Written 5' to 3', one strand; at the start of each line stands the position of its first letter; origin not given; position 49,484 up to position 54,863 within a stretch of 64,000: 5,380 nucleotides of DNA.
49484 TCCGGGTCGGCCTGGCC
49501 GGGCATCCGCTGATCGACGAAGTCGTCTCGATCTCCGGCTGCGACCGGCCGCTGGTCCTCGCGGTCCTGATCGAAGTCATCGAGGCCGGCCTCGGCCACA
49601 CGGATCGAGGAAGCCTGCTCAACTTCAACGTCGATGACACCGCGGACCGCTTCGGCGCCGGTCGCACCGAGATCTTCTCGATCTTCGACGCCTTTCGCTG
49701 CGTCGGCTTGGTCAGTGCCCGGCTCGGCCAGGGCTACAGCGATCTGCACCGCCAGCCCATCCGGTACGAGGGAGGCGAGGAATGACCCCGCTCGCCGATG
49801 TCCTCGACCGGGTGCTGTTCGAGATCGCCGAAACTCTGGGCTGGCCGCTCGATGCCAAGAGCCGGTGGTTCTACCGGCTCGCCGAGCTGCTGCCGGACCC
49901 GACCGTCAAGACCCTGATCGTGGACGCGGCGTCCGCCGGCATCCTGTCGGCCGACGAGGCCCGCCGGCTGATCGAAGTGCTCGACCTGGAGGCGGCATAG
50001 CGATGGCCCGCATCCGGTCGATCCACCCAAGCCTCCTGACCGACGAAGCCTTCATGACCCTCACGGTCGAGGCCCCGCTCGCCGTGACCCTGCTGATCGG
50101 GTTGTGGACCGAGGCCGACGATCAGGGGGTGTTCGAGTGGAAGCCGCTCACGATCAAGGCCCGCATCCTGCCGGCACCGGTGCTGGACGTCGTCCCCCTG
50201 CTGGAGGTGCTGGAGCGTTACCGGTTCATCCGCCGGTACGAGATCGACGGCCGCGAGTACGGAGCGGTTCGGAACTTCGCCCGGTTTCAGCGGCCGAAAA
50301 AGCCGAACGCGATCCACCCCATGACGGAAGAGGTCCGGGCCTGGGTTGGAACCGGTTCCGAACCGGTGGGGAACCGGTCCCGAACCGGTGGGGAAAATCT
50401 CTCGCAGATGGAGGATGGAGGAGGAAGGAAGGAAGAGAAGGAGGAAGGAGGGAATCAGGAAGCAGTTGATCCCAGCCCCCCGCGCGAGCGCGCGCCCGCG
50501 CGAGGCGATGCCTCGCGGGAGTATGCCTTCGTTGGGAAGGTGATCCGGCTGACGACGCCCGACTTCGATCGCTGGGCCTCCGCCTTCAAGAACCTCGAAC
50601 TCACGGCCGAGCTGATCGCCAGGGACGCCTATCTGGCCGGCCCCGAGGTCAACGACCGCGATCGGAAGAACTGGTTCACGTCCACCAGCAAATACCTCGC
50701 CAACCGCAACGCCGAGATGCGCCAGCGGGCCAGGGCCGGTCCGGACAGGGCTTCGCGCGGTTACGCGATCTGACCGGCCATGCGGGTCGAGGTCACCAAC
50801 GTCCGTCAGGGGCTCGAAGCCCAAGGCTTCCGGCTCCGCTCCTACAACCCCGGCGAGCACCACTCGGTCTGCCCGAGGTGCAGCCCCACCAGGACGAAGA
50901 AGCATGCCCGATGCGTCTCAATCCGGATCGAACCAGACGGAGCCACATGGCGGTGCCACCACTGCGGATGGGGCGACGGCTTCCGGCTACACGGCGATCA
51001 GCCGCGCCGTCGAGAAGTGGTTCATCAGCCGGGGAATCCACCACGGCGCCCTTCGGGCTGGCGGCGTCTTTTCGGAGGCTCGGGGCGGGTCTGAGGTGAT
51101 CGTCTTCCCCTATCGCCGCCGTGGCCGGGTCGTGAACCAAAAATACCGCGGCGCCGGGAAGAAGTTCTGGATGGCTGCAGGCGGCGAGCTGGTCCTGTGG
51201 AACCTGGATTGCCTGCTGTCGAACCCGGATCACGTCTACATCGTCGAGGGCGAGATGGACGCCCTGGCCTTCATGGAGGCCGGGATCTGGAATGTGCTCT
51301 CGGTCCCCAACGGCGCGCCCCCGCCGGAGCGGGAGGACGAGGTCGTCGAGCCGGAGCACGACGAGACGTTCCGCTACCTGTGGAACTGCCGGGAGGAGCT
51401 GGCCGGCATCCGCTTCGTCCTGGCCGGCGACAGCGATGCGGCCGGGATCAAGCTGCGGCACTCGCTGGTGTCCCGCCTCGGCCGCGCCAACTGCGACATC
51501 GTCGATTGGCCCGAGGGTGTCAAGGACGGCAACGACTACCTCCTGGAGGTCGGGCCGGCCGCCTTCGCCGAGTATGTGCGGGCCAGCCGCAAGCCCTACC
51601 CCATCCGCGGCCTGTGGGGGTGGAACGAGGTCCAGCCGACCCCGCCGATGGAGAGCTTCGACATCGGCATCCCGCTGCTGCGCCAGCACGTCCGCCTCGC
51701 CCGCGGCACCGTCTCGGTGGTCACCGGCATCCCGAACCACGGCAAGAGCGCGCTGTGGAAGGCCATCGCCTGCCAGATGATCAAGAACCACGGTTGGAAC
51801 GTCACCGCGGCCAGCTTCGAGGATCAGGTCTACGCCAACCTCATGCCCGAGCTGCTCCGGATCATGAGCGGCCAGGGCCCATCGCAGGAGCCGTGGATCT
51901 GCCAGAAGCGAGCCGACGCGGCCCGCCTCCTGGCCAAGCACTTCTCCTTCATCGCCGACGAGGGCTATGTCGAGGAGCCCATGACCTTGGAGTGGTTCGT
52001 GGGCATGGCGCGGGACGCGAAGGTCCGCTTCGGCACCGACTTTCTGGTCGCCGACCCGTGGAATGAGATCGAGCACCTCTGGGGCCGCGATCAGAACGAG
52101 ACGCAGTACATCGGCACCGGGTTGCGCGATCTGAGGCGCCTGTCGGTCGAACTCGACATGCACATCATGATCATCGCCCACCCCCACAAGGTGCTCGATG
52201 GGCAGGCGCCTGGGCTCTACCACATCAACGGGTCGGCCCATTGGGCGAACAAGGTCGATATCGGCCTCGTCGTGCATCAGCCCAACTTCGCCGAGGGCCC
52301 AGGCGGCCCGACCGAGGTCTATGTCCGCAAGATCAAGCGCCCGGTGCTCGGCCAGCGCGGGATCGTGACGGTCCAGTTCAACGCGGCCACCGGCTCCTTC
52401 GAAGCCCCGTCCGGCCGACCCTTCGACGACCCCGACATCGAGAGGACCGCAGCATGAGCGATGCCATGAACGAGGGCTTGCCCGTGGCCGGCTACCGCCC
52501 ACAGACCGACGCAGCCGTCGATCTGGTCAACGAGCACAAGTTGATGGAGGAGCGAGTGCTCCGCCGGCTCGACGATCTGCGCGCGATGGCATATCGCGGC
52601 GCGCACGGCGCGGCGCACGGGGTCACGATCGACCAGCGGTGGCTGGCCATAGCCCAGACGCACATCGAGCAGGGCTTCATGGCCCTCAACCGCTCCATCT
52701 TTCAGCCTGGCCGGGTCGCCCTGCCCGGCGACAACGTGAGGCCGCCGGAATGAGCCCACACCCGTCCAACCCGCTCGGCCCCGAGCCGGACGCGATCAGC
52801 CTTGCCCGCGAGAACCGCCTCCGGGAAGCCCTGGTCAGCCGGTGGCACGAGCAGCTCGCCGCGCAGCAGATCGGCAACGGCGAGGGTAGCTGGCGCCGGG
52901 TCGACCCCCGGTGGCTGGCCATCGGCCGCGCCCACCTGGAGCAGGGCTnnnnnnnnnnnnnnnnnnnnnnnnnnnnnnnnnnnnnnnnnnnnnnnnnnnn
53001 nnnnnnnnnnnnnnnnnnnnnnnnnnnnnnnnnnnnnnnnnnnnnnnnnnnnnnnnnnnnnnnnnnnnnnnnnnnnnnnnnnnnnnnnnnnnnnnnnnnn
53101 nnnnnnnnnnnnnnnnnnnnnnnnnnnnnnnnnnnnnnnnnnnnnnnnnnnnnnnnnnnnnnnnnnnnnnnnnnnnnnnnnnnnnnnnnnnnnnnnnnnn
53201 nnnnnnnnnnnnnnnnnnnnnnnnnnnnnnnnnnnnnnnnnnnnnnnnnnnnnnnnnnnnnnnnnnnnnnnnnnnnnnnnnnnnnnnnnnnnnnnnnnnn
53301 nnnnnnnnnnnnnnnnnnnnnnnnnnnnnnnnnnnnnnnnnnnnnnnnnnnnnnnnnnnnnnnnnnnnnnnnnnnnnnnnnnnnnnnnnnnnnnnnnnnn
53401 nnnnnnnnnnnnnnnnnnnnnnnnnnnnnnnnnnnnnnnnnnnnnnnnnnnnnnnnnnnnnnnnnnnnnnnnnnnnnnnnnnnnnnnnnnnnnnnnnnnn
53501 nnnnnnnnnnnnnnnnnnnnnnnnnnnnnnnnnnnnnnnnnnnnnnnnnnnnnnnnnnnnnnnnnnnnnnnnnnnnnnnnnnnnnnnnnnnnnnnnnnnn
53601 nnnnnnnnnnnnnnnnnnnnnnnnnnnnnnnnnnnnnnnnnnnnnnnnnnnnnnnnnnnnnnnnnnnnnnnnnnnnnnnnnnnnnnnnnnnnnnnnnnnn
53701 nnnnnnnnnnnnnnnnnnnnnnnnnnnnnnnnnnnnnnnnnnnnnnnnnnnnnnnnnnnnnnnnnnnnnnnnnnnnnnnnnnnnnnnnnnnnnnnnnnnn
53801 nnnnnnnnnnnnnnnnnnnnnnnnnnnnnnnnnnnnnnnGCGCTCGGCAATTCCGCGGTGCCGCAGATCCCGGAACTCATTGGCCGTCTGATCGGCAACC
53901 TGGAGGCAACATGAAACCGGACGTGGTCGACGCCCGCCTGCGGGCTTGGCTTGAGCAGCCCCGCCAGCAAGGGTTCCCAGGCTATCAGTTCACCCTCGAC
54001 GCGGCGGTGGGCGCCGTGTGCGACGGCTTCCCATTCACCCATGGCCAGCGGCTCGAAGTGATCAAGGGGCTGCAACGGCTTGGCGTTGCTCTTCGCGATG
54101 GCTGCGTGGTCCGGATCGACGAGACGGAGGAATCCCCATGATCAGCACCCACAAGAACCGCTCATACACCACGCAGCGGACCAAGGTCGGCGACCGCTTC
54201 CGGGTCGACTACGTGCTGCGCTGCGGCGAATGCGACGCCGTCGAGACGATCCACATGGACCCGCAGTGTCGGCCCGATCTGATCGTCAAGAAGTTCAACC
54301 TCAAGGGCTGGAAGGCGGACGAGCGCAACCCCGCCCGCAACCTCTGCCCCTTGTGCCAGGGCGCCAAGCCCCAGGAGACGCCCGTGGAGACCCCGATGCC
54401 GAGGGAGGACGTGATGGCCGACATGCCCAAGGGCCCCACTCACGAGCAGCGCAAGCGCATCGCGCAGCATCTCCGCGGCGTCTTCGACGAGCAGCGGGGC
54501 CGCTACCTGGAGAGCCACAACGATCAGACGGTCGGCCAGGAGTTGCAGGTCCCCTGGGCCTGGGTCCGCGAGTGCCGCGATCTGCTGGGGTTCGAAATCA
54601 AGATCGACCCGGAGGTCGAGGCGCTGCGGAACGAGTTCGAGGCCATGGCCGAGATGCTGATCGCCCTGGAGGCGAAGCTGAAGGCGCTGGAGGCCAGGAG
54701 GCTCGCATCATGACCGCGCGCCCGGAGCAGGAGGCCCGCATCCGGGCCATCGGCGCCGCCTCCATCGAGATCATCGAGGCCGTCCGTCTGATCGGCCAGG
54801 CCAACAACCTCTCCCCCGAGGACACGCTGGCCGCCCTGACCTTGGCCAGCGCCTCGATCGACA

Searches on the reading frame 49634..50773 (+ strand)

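Call 27: search_protein_families(library=pfam, proteins=[window:49634-50773:+], max_evalue=0.01)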
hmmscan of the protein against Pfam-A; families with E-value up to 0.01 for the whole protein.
window:49634-50773:+ (379 aa): 0 families

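Call 74: search_protein_families(library=phrogs, proteins=[window:49634-50773:+], max_evalue=0.001)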
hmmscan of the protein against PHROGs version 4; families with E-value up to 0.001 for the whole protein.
window:49634-50773:+ (379 aa): 6 families
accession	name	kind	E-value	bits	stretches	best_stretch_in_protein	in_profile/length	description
phrog_17247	-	unknown function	1.2e-25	91.5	2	124-280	1-138/295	-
phrog_1408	-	DNA, RNA and nucleotide metabolism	1.4e-23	84.8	1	124-281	1-154/302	replication initiation protein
phrog_16167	-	DNA, RNA and nucleotide metabolism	6.4e-21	76.4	1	124-226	1-100/315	replication initiation protein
phrog_12556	-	DNA, RNA and nucleotide metabolism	4.7e-18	66.8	1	124-223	1-97/347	replication initiation protein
phrog_2149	-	DNA, RNA and nucleotide metabolism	1.3e-10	42.6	1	125-317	1-200/289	replication initiation protein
phrog_8130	-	unknown function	9.9e-08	32.4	1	123-204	10-88/434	-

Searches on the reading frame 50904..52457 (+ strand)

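Call 27: search_protein_families(library=pfam, proteins=[window:50904-52457:+], max_evalue=0.01)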
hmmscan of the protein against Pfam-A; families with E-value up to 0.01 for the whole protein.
window:50904-52457:+ (517 aa): 4 families
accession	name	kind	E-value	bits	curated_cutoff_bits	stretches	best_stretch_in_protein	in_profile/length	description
PF13155.12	Toprim_2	-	3.2e-07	31.1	22.1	1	112-213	1-88/88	Toprim-like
PF13662.12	Toprim_4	-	1.1e-06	29.2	25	1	110-196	2-78/85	Toprim domain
PF03796.21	DnaB_C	-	0.00081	19.3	27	1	265-500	16-254/255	DnaB-like helicase C terminal domain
PF13481.12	AAA_25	-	0.0022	18.1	27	1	265-429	30-192/195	AAA domain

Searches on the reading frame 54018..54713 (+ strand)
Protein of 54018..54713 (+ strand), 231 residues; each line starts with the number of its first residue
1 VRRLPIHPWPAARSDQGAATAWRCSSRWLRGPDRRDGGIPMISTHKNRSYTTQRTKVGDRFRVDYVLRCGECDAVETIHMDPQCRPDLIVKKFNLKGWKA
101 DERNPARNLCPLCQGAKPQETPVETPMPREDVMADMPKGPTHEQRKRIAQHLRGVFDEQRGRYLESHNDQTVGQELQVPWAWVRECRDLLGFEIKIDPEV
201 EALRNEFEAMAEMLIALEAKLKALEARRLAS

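Call 28: search_protein_families(library=pfam, proteins=[window:54018-54713:+], max_evalue=0.01)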
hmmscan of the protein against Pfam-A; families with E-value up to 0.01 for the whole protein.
window:54018-54713:+ (231 aa): 0 families

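Call 74: search_protein_families(library=phrogs, proteins=[window:54018-54713:+], max_evalue=0.001)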
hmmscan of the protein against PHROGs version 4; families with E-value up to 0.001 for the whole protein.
window:54018-54713:+ (231 aa): 2 families
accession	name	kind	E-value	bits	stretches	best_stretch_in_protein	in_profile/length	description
phrog_21667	-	unknown function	2.7e-21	77.5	1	61-222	19-192/218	-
phrog_12127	-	unknown function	2.1e-13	51.6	1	132-190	296-354/414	-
